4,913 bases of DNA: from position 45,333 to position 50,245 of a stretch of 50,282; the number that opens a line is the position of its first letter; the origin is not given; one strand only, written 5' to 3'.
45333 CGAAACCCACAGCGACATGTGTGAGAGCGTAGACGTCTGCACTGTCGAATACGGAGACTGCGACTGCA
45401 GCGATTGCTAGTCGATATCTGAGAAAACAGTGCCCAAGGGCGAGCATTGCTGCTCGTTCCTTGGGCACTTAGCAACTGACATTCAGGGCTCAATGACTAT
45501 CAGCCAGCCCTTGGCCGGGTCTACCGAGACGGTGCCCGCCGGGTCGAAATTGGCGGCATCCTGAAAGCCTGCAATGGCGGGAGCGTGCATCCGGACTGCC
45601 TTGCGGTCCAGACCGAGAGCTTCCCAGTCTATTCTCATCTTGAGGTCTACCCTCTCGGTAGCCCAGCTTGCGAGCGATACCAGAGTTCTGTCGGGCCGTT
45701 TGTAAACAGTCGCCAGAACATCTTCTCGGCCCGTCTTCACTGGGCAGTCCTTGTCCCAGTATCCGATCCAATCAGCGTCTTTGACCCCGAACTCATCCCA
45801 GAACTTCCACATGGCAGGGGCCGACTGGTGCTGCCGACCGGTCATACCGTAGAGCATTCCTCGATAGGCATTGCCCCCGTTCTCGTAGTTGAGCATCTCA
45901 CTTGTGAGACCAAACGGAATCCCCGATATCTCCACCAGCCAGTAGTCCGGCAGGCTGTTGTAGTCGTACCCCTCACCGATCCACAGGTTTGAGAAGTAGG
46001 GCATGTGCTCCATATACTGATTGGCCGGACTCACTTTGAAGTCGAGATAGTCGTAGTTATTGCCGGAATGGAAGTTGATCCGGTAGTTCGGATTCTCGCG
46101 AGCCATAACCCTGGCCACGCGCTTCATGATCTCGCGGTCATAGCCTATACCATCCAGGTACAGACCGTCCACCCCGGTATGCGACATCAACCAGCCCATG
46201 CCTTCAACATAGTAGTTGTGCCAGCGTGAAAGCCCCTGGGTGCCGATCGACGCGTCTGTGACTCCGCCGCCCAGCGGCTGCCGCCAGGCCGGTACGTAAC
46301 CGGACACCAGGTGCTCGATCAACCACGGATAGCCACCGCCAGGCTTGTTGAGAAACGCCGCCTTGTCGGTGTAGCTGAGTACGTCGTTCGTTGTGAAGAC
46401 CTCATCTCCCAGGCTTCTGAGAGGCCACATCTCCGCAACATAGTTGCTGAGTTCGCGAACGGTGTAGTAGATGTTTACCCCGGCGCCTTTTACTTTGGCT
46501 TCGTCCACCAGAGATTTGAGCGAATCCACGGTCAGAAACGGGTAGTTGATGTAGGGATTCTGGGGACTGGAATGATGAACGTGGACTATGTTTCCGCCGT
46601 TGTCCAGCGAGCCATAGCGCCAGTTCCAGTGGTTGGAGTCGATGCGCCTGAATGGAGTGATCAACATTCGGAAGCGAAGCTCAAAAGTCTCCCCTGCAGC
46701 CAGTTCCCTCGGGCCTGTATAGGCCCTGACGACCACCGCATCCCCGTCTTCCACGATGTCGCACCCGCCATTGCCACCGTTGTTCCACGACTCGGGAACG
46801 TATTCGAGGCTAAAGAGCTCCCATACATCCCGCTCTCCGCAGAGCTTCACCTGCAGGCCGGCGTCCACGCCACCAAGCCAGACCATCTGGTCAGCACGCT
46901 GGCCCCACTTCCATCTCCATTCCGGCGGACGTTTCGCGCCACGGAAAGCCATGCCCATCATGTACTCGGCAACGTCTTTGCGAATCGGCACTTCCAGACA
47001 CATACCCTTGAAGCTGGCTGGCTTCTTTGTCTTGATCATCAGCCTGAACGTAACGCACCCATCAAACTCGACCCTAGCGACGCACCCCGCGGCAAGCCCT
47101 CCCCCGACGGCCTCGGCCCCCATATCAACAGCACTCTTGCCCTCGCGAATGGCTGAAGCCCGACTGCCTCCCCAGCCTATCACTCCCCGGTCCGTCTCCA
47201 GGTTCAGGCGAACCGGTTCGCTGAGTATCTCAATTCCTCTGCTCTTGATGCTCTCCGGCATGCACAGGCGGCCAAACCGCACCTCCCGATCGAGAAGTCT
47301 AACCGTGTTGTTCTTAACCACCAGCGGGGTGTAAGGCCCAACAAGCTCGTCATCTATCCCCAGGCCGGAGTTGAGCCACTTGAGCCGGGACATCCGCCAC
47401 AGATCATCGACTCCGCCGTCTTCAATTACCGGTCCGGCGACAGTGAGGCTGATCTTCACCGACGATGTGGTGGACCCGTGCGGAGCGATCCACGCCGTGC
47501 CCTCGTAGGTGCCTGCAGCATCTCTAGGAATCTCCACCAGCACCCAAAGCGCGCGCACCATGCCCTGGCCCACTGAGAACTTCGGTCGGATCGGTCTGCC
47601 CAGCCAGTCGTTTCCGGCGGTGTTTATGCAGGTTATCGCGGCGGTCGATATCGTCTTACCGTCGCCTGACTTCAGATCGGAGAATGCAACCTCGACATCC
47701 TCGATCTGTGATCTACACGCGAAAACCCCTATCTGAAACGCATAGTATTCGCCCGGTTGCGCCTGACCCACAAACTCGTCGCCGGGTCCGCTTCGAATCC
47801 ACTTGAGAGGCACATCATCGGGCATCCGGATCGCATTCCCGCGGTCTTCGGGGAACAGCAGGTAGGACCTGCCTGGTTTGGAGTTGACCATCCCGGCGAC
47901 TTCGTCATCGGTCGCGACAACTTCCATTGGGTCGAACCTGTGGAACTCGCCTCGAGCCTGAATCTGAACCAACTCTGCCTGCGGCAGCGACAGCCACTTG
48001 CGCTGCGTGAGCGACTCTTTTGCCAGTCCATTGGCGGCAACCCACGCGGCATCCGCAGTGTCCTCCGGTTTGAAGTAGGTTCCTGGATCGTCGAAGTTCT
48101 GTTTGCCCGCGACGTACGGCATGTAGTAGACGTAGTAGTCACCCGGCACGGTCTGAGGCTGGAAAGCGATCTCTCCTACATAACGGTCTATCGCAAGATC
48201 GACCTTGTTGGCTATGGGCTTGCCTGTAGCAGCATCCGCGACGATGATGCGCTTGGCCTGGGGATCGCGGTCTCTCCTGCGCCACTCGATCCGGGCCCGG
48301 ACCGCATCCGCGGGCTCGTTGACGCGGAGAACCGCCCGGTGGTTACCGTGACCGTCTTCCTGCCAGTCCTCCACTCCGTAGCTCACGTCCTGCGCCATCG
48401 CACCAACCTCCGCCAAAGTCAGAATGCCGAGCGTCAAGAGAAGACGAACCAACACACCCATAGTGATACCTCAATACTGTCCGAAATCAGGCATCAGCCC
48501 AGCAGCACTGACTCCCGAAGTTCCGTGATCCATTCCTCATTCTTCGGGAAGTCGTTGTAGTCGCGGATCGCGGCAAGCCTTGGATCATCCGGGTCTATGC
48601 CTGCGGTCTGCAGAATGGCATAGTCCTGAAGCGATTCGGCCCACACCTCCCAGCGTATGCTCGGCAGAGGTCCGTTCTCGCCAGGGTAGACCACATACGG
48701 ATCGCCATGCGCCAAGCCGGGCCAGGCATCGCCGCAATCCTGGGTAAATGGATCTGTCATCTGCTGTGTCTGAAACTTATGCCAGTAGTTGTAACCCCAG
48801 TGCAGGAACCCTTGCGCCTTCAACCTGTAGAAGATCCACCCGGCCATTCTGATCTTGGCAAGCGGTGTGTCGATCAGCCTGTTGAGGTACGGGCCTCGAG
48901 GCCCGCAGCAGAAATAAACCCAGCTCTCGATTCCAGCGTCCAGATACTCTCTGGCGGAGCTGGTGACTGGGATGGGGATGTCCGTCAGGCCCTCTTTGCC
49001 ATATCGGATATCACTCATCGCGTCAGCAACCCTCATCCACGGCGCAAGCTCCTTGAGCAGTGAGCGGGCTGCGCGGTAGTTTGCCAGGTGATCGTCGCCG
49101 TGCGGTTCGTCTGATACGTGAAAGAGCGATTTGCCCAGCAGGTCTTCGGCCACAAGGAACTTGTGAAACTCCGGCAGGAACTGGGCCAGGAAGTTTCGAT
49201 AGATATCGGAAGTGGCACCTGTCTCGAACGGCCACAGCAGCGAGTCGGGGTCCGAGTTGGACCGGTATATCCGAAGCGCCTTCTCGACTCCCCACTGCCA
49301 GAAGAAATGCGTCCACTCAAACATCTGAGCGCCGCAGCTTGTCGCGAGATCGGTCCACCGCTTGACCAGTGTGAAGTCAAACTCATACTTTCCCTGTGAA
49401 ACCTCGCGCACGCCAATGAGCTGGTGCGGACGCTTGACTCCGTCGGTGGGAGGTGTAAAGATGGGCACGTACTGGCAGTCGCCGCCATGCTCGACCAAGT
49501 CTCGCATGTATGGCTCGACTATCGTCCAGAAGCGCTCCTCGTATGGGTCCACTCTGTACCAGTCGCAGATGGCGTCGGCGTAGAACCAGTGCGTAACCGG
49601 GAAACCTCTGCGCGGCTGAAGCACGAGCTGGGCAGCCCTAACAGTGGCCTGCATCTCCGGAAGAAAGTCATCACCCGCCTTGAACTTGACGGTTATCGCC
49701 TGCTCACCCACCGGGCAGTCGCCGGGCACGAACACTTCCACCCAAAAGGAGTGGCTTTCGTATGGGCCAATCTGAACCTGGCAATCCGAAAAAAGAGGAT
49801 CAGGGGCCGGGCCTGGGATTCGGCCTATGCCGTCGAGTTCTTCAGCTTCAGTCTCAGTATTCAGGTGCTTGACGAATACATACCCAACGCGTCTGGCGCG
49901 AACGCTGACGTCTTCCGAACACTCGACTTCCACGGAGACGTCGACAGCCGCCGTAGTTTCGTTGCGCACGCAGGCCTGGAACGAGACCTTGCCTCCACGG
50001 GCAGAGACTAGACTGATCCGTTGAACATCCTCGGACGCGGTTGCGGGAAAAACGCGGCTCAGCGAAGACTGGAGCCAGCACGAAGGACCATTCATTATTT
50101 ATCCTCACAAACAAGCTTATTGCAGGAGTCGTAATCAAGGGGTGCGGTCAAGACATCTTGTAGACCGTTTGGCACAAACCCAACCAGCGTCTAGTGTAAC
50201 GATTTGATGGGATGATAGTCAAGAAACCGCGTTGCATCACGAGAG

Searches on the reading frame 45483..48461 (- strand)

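Call 57: search_protein_families(library=pfam, proteins=[window:45483-48461:-], max_evalue=0.00001)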
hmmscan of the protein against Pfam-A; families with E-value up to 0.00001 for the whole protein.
window:45483-48461:- (992 aa): 1 family
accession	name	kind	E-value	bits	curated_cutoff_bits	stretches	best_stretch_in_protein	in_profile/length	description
PF19543.5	GH123_N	-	0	1100.7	22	1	32-991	2-969/969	Glycoside hydrolase 123, N-terminal domain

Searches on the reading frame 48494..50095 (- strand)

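Call 10: search_protein_families(library=pfam, proteins=[window:48494-50095:-], max_evalue=0.01)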
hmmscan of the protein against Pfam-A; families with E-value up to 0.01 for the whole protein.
window:48494-50095:- (533 aa): 1 family
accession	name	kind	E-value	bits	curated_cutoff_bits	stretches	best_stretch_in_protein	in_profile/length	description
PF13320.12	GH123_cat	-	3.3e-89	299.9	23.1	1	170-497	1-323/324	Glycoside hydrolase 123, catalytic domain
